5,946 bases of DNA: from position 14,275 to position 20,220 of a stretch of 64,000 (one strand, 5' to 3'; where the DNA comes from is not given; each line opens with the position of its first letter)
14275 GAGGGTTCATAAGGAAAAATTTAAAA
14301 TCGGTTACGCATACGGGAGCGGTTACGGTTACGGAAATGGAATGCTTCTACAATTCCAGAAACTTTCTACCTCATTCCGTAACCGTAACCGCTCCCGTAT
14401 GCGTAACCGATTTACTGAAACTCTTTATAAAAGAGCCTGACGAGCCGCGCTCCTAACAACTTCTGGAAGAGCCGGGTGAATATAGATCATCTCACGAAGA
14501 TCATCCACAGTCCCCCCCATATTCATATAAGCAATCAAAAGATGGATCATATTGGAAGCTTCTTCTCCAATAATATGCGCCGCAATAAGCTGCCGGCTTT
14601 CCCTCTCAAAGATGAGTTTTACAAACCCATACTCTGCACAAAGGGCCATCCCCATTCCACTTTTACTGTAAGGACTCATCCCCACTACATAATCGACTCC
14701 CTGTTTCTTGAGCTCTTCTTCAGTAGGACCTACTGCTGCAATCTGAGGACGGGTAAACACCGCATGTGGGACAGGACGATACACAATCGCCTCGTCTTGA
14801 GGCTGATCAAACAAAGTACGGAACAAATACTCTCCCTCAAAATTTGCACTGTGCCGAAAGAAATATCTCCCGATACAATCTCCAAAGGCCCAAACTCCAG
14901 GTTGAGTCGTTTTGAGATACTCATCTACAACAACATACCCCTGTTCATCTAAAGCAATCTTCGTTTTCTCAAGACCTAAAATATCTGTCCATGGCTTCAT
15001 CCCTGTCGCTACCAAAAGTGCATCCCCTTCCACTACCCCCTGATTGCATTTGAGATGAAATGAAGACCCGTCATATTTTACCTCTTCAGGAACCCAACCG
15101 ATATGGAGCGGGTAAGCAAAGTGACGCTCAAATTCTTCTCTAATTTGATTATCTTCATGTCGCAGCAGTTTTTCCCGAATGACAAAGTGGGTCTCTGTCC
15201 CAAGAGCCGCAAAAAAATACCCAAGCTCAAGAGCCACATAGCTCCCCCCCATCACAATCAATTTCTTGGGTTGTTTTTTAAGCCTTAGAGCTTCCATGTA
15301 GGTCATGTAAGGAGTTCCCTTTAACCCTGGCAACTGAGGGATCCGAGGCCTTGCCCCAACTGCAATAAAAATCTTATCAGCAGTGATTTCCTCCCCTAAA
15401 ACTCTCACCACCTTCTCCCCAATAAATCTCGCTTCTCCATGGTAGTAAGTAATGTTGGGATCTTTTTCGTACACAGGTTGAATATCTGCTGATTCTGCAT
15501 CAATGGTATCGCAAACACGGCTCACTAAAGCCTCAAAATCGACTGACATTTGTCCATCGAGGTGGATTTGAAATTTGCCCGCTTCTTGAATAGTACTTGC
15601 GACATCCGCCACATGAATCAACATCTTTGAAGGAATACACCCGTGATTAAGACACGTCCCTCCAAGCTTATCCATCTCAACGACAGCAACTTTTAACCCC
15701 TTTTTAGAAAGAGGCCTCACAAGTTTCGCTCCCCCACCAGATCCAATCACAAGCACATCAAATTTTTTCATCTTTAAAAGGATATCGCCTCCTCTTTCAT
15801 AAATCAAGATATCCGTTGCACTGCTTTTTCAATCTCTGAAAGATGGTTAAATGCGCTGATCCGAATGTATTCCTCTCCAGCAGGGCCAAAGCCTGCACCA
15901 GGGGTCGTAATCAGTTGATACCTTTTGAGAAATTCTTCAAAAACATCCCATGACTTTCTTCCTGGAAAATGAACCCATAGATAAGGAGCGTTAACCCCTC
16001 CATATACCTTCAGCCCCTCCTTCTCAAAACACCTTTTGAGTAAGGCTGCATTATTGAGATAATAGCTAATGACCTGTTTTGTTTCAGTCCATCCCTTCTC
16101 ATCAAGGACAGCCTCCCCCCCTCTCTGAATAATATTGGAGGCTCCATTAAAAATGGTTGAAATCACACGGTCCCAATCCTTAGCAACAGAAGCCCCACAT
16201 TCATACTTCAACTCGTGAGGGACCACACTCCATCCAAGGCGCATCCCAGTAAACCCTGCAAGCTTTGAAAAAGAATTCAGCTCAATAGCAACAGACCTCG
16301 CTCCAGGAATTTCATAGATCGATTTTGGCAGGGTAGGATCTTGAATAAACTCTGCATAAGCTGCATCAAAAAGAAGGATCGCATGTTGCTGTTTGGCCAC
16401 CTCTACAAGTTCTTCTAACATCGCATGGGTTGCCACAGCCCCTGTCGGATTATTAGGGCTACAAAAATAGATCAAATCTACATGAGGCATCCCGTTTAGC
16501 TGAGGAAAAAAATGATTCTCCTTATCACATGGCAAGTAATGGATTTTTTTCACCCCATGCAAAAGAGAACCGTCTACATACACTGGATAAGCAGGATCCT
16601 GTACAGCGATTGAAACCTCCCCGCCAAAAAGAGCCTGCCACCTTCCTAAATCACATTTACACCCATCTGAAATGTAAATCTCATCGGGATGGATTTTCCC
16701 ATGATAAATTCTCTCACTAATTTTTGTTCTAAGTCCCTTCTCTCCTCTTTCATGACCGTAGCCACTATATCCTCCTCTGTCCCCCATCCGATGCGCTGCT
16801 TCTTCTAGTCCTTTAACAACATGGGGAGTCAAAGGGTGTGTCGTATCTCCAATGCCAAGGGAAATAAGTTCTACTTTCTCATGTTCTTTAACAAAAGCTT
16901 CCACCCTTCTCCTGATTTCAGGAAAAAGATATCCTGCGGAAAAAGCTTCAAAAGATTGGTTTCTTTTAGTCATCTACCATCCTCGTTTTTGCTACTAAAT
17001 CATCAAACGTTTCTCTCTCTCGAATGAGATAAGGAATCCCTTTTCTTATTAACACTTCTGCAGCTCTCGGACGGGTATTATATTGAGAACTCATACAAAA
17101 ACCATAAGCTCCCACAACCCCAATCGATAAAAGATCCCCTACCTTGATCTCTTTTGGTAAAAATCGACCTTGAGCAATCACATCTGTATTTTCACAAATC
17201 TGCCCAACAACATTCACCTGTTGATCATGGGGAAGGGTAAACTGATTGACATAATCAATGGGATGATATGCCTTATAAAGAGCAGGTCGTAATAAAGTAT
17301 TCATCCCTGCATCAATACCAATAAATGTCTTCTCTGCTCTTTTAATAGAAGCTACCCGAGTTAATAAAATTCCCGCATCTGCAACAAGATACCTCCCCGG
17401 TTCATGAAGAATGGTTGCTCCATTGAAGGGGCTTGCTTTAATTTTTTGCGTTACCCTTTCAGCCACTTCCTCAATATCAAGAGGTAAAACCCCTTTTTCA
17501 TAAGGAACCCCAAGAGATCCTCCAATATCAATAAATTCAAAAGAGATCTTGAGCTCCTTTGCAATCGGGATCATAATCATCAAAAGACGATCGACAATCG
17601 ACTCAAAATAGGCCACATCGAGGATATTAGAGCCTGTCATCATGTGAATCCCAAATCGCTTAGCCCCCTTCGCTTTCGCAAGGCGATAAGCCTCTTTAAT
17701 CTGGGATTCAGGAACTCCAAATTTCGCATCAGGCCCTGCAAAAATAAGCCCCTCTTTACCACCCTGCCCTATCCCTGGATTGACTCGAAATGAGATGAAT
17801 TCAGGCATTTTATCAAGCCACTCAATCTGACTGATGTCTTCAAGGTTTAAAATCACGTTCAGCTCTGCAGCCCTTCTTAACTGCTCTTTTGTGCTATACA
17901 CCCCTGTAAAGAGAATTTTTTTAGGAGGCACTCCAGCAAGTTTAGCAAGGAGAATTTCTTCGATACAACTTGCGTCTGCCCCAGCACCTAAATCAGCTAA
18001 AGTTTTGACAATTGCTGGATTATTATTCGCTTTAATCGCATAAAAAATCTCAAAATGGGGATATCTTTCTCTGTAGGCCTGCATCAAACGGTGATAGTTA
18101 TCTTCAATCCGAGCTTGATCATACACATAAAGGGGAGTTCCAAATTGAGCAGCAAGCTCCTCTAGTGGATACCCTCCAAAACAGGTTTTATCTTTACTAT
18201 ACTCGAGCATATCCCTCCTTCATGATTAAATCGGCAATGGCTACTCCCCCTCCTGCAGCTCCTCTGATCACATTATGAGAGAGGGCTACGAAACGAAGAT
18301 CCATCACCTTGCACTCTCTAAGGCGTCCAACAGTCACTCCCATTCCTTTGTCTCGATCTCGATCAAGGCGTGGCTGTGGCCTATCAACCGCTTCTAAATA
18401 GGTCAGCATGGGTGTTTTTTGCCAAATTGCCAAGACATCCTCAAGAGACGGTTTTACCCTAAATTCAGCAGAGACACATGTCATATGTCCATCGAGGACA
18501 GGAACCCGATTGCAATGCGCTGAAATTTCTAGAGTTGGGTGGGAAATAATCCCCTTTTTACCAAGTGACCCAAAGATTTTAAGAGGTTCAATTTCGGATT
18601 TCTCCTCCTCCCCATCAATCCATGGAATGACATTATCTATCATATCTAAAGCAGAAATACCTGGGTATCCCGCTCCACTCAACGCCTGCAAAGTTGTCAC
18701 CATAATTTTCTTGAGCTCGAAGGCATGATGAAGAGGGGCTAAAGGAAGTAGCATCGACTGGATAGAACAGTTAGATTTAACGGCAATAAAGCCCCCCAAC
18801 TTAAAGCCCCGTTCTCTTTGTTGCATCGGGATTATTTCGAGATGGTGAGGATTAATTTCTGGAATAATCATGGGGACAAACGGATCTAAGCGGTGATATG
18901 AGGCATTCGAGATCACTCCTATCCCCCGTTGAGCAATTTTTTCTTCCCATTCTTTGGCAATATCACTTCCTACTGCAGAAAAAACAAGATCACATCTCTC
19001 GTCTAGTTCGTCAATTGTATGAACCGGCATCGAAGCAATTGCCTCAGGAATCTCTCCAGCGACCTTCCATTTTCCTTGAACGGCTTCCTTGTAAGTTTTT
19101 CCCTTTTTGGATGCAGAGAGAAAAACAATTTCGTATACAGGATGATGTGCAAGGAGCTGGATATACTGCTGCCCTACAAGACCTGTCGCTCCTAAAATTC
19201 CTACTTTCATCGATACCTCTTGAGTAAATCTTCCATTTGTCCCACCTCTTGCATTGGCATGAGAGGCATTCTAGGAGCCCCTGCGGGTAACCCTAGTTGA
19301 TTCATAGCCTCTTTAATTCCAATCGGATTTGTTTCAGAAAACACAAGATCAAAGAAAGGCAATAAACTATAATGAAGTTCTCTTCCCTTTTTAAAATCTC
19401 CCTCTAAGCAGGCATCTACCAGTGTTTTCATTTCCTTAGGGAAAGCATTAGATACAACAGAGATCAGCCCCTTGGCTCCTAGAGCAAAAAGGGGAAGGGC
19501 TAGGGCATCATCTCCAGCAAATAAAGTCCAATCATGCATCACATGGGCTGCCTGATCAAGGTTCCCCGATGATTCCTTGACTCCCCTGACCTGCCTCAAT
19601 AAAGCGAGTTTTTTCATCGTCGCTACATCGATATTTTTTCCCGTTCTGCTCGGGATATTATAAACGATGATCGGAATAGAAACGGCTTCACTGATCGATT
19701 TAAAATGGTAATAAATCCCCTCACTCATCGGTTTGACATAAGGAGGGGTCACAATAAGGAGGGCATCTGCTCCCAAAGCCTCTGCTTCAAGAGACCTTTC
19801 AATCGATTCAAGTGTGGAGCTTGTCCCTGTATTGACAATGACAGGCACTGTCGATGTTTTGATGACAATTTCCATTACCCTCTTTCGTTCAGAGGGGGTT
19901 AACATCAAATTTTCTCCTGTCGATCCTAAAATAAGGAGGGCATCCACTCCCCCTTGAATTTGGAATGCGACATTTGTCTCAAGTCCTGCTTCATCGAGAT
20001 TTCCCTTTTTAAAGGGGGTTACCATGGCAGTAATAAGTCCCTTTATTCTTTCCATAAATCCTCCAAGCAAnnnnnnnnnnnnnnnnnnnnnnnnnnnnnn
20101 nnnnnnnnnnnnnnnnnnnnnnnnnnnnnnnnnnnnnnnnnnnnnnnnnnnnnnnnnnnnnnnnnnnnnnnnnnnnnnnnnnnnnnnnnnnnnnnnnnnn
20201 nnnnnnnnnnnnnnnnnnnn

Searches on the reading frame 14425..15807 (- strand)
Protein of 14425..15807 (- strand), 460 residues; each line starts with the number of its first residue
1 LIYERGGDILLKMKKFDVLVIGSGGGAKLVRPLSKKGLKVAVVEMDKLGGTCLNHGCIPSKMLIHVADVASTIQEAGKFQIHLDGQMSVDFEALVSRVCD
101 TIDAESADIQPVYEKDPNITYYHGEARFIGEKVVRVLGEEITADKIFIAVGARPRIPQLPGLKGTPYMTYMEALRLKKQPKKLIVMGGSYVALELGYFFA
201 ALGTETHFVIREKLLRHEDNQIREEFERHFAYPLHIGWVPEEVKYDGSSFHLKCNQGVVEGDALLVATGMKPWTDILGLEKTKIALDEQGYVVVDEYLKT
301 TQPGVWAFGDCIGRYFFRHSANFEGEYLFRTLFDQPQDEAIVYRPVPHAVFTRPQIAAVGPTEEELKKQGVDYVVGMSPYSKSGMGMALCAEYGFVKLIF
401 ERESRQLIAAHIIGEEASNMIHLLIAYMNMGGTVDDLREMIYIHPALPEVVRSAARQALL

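Call 10: search_protein_families(library=pfam, proteins=[window:14425-15807:-], max_evalue=0.001)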
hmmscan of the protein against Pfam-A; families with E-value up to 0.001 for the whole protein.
window:14425-15807:- (460 aa): 4 families
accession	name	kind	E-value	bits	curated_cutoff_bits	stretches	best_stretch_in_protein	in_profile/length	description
PF07992.20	Pyr_redox_2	-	1.2e-52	179.6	26.1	1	16-321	1-287/291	Pyridine nucleotide-disulphide oxidoreductase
PF02852.28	Pyr_redox_dim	-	7.6e-29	100.6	25.3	1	346-454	1-109/110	Pyridine nucleotide-disulphide oxidoreductase, dimerisation domain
PF00070.33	Pyr_redox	-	6.4e-10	39.9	22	1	182-231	1-51/82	Pyridine nucleotide-disulphide oxidoreductase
PF13738.12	Pyr_redox_3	-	1.1e-07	31.9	30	1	134-309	116-305/305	Pyridine nucleotide-disulphide oxidoreductase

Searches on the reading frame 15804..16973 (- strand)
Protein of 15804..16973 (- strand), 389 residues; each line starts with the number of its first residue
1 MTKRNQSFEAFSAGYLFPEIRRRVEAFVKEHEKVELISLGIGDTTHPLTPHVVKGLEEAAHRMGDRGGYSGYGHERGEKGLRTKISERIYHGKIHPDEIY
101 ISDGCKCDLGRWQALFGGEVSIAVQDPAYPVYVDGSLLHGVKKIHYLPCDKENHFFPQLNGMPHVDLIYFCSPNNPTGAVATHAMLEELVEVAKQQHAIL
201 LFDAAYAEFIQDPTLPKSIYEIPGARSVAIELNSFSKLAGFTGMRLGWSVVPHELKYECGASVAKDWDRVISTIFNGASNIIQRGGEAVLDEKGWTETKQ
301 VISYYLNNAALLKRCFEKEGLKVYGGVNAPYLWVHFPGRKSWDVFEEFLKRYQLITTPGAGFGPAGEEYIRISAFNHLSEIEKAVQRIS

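Call 10: search_protein_families(library=pfam, proteins=[window:15804-16973:-], max_evalue=0.001)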
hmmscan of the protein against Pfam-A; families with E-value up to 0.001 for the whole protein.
window:15804-16973:- (389 aa): 2 families
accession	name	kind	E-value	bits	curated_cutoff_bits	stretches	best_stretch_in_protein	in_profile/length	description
PF00155.27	Aminotran_1_2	-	1.9e-35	123.1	19.7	1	35-388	2-361/361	Aminotransferase class I and II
PF04864.19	Alliinase_C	-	1.4e-07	31.2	22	1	121-254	98-211/363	Allinase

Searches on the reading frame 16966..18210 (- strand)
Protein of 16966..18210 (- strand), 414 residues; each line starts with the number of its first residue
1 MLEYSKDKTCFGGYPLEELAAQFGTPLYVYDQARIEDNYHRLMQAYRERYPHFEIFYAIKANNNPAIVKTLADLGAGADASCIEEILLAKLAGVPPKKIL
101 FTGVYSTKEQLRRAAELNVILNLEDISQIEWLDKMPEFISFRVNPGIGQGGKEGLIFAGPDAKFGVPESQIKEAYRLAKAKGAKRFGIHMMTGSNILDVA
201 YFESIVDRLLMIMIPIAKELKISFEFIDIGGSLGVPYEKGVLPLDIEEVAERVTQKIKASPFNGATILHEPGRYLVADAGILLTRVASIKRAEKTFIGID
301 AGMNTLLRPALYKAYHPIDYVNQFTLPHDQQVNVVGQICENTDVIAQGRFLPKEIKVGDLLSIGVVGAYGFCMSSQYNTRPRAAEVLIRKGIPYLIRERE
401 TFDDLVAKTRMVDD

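Call 10: search_protein_families(library=pfam, proteins=[window:16966-18210:-], max_evalue=0.001)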
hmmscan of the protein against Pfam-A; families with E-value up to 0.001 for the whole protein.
window:16966-18210:- (414 aa): 2 families
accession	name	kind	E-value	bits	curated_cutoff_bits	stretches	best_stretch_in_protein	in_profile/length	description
PF02784.22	Orn_Arg_deC_N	-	1e-40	140.1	23.4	1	40-277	5-247/247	Pyridoxal-dependent decarboxylase, pyridoxal binding domain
PF00278.28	Orn_DAP_Arg_deC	-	2.1e-23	82.8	23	1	28-364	2-92/95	Pyridoxal-dependent decarboxylase, C-terminal sheet domain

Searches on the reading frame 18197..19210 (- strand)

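Call 10: search_protein_families(library=pfam, proteins=[window:18197-19210:-], max_evalue=0.001)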
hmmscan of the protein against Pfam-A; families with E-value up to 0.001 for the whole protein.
window:18197-19210:- (337 aa): 2 families
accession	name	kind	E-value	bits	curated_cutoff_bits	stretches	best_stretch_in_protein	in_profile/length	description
PF02774.23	Semialdhyde_dhC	-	7.4e-35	121.2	26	1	157-315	1-183/184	Semialdehyde dehydrogenase, dimerisation domain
PF01118.30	Semialdhyde_dh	-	1.9e-30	106.2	26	1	2-125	1-119/121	Semialdehyde dehydrogenase, NAD binding domain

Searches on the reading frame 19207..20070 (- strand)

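Call 10: search_protein_families(library=pfam, proteins=[window:19207-20070:-], max_evalue=0.001)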
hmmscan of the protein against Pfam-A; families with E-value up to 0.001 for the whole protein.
window:19207-20070:- (287 aa): 1 family
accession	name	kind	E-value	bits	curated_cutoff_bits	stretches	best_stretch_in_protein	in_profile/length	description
PF00701.28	DHDPS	-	7e-78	261.7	22.1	1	9-278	2-279/289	Dihydrodipicolinate synthetase family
